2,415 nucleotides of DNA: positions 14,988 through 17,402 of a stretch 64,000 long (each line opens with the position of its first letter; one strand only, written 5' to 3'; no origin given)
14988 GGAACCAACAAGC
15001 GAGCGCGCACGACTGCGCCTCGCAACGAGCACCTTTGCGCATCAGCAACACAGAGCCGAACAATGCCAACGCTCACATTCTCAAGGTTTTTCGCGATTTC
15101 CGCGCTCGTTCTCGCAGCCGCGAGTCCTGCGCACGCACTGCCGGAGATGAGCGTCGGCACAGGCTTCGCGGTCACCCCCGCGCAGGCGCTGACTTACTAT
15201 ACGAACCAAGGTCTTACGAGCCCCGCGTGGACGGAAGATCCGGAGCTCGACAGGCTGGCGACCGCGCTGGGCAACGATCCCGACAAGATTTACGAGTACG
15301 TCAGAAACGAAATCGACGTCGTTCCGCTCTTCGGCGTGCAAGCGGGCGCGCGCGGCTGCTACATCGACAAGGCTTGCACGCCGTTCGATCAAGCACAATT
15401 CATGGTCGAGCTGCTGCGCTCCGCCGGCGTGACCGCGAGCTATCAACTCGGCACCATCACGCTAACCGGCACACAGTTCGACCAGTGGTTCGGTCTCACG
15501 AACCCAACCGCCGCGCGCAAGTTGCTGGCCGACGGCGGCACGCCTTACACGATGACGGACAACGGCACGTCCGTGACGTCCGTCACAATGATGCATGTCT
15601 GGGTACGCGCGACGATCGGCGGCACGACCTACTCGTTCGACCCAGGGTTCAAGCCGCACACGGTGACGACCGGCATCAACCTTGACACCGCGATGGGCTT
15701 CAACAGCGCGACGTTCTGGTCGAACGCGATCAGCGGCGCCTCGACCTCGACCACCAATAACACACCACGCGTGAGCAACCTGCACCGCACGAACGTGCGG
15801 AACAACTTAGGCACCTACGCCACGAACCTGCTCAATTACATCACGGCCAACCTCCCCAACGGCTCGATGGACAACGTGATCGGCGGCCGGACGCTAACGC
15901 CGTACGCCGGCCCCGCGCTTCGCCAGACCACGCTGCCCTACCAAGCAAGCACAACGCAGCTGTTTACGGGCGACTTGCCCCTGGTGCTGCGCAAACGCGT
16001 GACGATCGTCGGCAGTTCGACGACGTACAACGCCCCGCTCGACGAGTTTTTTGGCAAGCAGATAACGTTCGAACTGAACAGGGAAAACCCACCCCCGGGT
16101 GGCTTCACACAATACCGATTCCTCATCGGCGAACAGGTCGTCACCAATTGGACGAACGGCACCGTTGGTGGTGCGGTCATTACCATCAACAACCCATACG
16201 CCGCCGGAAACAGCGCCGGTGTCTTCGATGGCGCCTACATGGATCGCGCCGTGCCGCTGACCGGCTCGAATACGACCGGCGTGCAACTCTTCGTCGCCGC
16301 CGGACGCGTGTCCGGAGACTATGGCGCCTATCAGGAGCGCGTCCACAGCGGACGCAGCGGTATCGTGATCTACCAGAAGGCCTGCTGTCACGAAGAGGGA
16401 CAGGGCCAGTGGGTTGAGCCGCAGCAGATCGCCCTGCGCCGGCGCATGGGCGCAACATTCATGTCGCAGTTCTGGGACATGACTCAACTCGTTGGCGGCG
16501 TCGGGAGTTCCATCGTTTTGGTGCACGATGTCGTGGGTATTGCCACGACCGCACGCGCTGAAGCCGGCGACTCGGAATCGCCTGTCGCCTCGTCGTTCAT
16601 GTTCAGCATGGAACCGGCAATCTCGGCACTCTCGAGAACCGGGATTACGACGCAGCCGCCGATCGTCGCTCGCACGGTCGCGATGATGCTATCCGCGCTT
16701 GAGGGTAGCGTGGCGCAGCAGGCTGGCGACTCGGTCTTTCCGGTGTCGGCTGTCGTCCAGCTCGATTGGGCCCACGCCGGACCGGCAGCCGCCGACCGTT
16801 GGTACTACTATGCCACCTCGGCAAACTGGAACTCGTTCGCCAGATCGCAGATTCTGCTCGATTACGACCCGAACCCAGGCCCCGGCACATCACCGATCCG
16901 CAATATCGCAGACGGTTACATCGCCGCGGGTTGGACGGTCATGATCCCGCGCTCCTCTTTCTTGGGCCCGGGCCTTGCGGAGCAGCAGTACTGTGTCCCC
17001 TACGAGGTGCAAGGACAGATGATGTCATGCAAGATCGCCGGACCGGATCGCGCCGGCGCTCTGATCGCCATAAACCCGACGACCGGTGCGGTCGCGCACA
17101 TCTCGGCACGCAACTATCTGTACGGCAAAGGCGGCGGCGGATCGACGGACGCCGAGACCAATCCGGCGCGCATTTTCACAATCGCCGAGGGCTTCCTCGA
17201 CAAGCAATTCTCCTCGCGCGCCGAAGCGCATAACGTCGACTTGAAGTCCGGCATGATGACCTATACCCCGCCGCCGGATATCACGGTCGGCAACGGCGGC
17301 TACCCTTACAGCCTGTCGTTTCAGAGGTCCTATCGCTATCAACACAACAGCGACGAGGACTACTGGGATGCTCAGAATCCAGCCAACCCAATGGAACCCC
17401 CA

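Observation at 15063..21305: Sec-signal RHS giant protein with N-terminal transglutaminase-like core and no T6SS context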

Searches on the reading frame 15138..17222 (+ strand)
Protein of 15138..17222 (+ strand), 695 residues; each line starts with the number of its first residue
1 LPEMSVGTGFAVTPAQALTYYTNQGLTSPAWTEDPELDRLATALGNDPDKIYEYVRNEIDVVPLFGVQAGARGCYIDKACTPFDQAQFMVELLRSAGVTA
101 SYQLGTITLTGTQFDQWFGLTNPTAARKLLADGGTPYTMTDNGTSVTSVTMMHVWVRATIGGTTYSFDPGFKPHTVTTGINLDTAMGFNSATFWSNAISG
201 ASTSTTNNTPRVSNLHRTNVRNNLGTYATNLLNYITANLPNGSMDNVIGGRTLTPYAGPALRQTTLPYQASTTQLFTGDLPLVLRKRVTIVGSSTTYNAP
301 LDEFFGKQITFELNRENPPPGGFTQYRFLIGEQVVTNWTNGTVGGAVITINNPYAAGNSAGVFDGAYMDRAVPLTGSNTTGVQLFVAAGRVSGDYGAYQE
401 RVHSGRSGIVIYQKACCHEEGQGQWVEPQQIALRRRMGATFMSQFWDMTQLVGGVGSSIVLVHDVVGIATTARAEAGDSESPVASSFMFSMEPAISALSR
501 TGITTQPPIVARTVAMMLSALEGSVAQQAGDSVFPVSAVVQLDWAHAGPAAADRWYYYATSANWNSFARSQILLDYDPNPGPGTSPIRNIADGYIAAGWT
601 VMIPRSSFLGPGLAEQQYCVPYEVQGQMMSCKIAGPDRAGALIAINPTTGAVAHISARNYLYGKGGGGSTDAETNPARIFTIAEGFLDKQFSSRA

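Call 77: search_protein_representatives(protein=window:15138-17222:+)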
Query: 695 residues. Proteins with E-value up to 0.001 (for the whole library): 3174; up to 1e-10: 2006; up to 1e-30: 551. The best 150 are listed.
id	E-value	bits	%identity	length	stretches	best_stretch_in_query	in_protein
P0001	0.0e+00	1129.5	73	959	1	1-695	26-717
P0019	2.3e-163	561.7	47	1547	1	1-695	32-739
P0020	1.7e-155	535.6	56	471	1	1-456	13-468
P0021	1.1e-141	490.0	45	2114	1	2-695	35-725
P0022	1.5e-139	482.9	44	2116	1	1-695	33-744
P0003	6.3e-137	474.3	42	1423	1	2-695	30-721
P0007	1.8e-114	400.1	38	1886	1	1-690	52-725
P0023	1.2e-87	311.5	36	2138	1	1-694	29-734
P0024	8.4e-81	288.8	69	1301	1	488-695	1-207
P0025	3.9e-76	273.4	36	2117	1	1-682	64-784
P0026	2.1e-75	271.0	37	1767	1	18-673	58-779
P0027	2.5e-75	270.7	53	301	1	5-268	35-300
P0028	6.8e-75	269.3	35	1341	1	2-607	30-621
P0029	1.5e-74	268.1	35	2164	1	1-675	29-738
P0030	3.9e-73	263.5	44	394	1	1-354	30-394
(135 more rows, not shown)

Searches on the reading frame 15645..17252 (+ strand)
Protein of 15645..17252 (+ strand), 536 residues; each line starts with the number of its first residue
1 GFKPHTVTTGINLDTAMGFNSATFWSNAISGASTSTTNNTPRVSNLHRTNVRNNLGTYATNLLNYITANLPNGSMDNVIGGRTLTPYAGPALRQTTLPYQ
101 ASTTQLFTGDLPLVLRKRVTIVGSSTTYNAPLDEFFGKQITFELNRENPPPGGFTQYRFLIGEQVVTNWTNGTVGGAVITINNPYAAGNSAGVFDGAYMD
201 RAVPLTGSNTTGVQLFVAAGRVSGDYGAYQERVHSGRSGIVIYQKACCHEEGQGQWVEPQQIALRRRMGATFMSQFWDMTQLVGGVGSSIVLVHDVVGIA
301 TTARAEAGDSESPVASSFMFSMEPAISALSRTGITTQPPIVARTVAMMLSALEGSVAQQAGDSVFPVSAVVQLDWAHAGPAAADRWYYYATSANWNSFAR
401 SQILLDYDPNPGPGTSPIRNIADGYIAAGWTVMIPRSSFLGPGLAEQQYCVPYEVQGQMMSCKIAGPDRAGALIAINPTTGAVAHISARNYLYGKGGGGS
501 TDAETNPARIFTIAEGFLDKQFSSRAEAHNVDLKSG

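Call 66: predict_structure(alignment_id=A2)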
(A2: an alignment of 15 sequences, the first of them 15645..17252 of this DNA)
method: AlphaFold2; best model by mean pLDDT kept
length: 536 residues; sequences in the alignment: 15
mean_pLDDT: 64.9   pTM: 0.62
mean pLDDT of the five models: 64.9, 61.4, 60.2, 57.5, 57.3
residues with pLDDT >= 90: 3; 70-90: 253; 50-70: 144; < 50: 136
segments of 3 or more residues with pLDDT < 50: 1-3, 90-115, 148-152, 186-197, 244-256, 306-314, 378-382, 409-413, 442-451, 463-467, 500-518, 524-536
pLDDT, mean of each block of 10 residues (from residue 1): 52 77 74 75 75 85 87 71 54 36 32 59 79 78 66 67 83 77 55 45 72 79 72 64 46 48 78 85 76 82 52 54 78 66 75 71 56 53 71 85 70 63 83 76 44 52 50 77 69 53 37 43 46 39
secondary structure, 60 per line:
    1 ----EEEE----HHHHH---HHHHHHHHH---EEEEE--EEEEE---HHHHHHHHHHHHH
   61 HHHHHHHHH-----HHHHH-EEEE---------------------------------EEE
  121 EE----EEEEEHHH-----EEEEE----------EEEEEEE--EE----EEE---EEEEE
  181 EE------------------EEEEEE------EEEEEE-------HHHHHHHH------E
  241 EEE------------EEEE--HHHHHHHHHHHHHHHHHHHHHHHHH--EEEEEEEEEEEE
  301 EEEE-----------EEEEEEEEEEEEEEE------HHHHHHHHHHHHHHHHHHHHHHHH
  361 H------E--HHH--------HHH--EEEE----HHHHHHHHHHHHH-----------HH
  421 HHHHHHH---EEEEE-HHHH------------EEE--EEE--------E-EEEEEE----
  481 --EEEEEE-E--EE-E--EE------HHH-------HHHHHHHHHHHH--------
elements in order: E5-8 H13-17 H21-29 E33-37 E40-44 H48-69 H75-79 E81-84 E118-122 E127-131 E140-144 E155-161 E170-172 E176-182 E201-206 E213-218 H226-233 E240-243 E256-259 H262-286 E289-304 E316-330 H337-361 E387-390 H395-407 H419-427 E431-435 H437-440 E453-455 E458-460 E471-476 E483-488 H517-528

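Call 71: fold_search(model_id=the predicted structure, library=pdb)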
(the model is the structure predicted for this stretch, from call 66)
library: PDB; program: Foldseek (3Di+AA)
matches with E <= 10: 108; with E <= 0.001: 0
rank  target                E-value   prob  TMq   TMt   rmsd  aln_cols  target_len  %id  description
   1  5w1n_D                2.9e-01  0.03  0.07  0.12  20.4       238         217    7  Crystal structure of the human astrovirus 2 Oxford serotype capsid protein spike at 1.35-A resolution (released 2017-11-08)
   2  2h2u_A                4.3e-01  0.03  0.08  0.12  20.4       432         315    9  Crystal structure of the E130Y mutant of human soluble calcium-activated nucleotidase (SCAN) with calcium ion (released 2006-07-18)
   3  8rkh_B                8.5e-01  0.04  0.09  0.18  18.4       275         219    8  Crystal structure of the ZP-N2 and ZP-N3 domains of mouse ZP2 (mZP2-N2N3) (released 2024-03-13)
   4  5kd7_I                1.0e+00  0.03  0.08  0.13  18.7       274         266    9  Crystal Structure of Murine MHC-I H-2Dd in complex with Murine Beta2-Microglobulin and a Variant of Peptide (PV9) of H (released 2017-10-11)
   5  4c49_D                1.0e+00  0.02  0.07  0.09  19.9       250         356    9  Reactive loop cleaved human CBG in complex with cortisol (released 2014-10-01)
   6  3iun                  1.0e+00  0.01  0.06  0.06  22.3       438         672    6  apPEP_D622N opened state (released 2010-05-05)
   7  5w1n_A                1.1e+00  0.02  0.07  0.12  20.7       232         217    9  Crystal structure of the human astrovirus 2 Oxford serotype capsid protein spike at 1.35-A resolution (released 2017-11-08)
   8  3ium                  1.2e+00  0.01  0.05  0.05  23.2       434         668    6  apPEP_WTX opened state (released 2010-05-05)
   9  3iur_A                1.3e+00  0.01  0.07  0.06  23.1       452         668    6  apPEP_D266Nx+H2H3 opened state (released 2010-05-05)
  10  5w1n_C                1.4e+00  0.01  0.07  0.12  20.3       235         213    8  Crystal structure of the human astrovirus 2 Oxford serotype capsid protein spike at 1.35-A resolution (released 2017-11-08)
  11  3iul                  1.4e+00  0.01  0.06  0.06  21.8       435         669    6  apPEP_WT1 opened state (released 2010-05-05)
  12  1s18_B                1.5e+00  0.02  0.08  0.13  21.2       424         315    9  Structure and protein design of human apyrase (released 2004-03-16)
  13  7na5_A                1.5e+00  0.01  0.07  0.11  22.4       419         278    8  Structure of the H2DB-TCR ternary complex with HSF2 melanoma neoantigen (released 2022-06-22)
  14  7qoo_P                1.6e+00  0.02  0.07  0.12  19.0       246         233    7  Structure of the human inner kinetochore CCAN complex (released 2022-06-08)
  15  9cqi_B                1.7e+00  0.04  0.06  0.18  11.9       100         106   15  CRYSTAL STRUCTURE OF GAGA-DOG HSP47(36-418) IN COMPLEX WITH ADNECTIN-44 (released 2024-10-30)
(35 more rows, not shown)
